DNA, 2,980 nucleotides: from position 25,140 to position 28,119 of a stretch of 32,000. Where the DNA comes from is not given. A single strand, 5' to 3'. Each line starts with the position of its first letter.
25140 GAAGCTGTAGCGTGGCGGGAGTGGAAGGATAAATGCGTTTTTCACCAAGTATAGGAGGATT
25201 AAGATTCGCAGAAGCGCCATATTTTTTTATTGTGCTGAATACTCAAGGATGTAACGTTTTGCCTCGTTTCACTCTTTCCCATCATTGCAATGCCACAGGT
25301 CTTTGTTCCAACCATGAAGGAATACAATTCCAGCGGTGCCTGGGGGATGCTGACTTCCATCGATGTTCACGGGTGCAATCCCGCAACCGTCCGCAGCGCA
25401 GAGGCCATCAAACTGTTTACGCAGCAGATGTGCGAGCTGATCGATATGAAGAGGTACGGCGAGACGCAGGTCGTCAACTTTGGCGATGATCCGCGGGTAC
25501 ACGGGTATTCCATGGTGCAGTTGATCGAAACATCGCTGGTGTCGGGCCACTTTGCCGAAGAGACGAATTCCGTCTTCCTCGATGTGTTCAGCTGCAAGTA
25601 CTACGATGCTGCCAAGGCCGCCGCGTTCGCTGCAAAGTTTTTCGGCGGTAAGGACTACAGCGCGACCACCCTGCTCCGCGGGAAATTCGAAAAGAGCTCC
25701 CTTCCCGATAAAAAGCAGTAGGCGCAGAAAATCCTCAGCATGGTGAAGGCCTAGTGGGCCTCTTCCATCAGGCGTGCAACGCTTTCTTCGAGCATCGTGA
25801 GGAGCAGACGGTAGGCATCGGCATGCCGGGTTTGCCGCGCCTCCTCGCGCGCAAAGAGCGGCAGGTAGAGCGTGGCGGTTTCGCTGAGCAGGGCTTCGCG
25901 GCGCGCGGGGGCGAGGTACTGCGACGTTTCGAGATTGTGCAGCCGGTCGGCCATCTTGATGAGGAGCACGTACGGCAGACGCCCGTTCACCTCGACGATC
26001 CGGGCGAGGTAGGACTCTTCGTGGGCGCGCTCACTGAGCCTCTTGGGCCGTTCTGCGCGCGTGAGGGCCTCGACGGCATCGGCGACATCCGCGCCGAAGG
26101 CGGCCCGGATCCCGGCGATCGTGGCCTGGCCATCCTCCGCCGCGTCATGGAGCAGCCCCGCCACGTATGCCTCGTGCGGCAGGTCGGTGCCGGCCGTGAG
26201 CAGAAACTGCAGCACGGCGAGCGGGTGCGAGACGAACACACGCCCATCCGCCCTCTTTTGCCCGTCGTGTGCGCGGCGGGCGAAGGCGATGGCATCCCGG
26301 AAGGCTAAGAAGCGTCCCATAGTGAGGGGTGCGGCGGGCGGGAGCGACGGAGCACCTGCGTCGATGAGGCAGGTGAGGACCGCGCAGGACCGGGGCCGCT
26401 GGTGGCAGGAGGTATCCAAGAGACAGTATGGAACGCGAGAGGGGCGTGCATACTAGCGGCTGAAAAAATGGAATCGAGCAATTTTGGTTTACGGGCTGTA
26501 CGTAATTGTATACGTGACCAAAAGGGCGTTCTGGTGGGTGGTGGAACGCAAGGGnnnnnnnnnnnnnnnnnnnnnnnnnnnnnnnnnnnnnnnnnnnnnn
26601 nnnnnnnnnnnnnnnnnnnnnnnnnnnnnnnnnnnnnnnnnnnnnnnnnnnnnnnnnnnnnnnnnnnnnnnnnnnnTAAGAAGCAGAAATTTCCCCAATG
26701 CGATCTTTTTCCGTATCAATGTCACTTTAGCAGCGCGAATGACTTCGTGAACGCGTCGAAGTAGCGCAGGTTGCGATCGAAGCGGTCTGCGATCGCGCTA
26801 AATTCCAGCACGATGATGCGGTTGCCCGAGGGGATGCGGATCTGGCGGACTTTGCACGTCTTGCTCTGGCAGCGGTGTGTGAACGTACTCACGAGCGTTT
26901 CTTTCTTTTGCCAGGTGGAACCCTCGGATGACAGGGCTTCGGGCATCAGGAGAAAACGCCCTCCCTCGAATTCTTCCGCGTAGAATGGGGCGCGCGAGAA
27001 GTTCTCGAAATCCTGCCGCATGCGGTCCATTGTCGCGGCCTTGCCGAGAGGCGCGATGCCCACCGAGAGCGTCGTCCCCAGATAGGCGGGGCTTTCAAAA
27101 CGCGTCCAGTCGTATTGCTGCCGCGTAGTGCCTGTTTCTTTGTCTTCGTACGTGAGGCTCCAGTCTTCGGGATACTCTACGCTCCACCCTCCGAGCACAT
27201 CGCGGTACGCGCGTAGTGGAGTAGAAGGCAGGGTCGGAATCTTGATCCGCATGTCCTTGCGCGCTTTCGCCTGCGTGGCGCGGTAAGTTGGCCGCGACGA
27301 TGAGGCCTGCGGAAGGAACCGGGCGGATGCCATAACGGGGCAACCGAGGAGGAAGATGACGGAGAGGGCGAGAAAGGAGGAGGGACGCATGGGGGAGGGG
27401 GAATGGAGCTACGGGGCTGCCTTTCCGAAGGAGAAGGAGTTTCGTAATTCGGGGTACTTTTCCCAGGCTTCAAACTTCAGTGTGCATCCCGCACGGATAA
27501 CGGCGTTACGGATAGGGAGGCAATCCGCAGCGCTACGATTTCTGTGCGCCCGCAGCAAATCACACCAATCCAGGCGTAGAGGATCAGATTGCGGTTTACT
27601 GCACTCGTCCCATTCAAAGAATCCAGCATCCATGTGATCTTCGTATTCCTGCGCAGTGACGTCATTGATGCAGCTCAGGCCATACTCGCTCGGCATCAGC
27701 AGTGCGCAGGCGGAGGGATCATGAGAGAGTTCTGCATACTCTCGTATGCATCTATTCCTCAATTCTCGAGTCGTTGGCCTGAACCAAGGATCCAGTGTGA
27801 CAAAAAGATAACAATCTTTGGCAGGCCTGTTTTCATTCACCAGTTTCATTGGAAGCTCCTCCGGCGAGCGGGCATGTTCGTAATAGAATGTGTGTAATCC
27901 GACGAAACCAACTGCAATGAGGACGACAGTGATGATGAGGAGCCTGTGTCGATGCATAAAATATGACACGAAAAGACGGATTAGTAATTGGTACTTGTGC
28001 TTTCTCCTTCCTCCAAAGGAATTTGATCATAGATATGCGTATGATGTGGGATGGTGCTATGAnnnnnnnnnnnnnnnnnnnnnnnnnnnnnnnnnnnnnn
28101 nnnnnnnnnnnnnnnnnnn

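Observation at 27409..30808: Family of three membrane-anchored, even-Cys-count proteins sharing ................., with signs of gene conversion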

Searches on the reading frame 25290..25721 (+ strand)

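Call 5: search_protein_families(library=pfam, proteins=[window:25290-25721:+], max_evalue=1)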
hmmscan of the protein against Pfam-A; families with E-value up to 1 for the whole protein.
window:25290-25721:+ (143 aa): 1 family
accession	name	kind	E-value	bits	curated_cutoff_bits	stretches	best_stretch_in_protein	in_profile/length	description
PF02675.21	AdoMet_dc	-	1.7e-21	77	25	1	24-131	4-107/107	S-adenosylmethionine decarboxylase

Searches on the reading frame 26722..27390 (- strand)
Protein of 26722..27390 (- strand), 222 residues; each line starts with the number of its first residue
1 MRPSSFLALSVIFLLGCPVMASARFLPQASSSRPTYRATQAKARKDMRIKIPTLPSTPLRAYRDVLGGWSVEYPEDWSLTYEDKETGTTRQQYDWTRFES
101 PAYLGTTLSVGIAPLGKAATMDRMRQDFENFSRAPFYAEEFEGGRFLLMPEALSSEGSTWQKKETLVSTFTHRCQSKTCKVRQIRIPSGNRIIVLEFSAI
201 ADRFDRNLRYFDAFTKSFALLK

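Call 5: search_protein_families(library=pfam, proteins=[window:26722-27390:-], max_evalue=1)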
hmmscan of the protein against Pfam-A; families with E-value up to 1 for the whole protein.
window:26722-27390:- (222 aa): 1 family
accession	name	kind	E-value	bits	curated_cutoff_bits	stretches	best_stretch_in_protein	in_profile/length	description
PF01789.22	PsbP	-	0.2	12.2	23.5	1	59-218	3-153/155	PsbP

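Call 25: search_protein_families(library=ncbifam, proteins=[window:26722-27390:-], max_evalue=0.1)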
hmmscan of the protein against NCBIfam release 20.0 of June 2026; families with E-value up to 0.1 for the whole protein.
window:26722-27390:- (222 aa): 0 families

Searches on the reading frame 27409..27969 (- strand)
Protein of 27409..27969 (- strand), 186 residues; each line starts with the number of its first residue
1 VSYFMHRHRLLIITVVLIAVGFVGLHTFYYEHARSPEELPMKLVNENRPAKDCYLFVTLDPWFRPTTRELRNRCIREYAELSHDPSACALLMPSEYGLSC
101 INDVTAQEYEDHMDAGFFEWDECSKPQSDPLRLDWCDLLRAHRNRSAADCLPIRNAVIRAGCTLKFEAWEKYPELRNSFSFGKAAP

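Call 5: search_protein_families(library=pfam, proteins=[window:27409-27969:-], max_evalue=1)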
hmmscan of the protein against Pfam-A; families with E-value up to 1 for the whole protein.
window:27409-27969:- (186 aa): 0 families

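Call 7: find_homologous_proteins(query=A1, max_evalue=0.001)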
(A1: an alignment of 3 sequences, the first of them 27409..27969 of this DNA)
Query A1 (3 sequences) (186 aa, profile of the alignment): 234 proteins with E <= 0.001 among 3472 candidates; the best 120 are listed.
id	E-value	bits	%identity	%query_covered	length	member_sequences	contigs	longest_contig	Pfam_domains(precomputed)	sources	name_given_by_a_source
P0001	1.3e-108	380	28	94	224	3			-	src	-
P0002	5.3e-98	345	40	53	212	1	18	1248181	-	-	-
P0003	1.1e-72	262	39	85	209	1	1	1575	-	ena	-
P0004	3.4e-70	254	68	90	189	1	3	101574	-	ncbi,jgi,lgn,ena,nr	ncbi:hypothetical protein AUJ46_01265 [Candidatus Peregrinibacteria bacterium CG1_02_54_53]|nr:MAG: 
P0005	6.7e-69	250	26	95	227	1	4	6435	-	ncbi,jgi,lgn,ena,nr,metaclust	ncbi:hypothetical protein AUJ46_05655 [Candidatus Peregrinibacteria bacterium CG1_02_54_53]|nr:MAG: 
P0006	9.8e-68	246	28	96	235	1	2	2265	-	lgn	-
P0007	5.9e-64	234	31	75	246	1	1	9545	-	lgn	-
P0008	4.6e-61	224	100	78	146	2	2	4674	-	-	-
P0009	1.2e-60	223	62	95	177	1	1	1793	-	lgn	-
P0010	2.5e-60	222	25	78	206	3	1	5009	-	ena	-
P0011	5.3e-58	214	75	95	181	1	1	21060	-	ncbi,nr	ncbi:MAG: hypothetical protein Q7S29_01100 [Candidatus Peribacter sp.]|nr:hypothetical protein [Cand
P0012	1.2e-57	213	30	53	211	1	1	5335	-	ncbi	-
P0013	1.4e-57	213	27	75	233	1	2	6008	-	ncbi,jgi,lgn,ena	ncbi:MAG: hypothetical protein WC840_05415 [Candidatus Peribacteraceae bacterium]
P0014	1.5e-56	209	52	97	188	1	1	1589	-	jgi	jgi:hypothetical protein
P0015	1.8e-56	209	28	76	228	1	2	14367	-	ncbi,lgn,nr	ncbi:MAG: hypothetical protein PHI23_04025 [Candidatus Peribacteraceae bacterium]|nr:hypothetical pr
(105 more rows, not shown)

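Call 8: search_solved_structures(query=A1, max_evalue=10)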
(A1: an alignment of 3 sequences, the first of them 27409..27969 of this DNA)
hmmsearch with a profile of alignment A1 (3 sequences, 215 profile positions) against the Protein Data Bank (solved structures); distinct sequences matched with E-value up to 10: 2.
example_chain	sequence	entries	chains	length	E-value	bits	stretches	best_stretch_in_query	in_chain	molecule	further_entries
3v4e_A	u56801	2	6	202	0.6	12.9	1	39-102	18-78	Galactoside O-acetyltransferase | Putative acetyltransferase SACOL2570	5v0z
3ftt_A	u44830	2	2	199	0.61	12.8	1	39-102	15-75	Putative acetyltransferase SACOL2570 | Galactoside O-acetyltransferase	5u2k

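Call 25: search_protein_families(library=ncbifam, proteins=[window:27409-27969:-], max_evalue=0.1)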
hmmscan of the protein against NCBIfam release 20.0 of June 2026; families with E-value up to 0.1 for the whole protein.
window:27409-27969:- (186 aa): 0 families
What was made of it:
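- Tried and rejected: Pfam, NCBIfam and PDB sequence searches on P1-P3 found nothing (calls 5, 8, 25).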
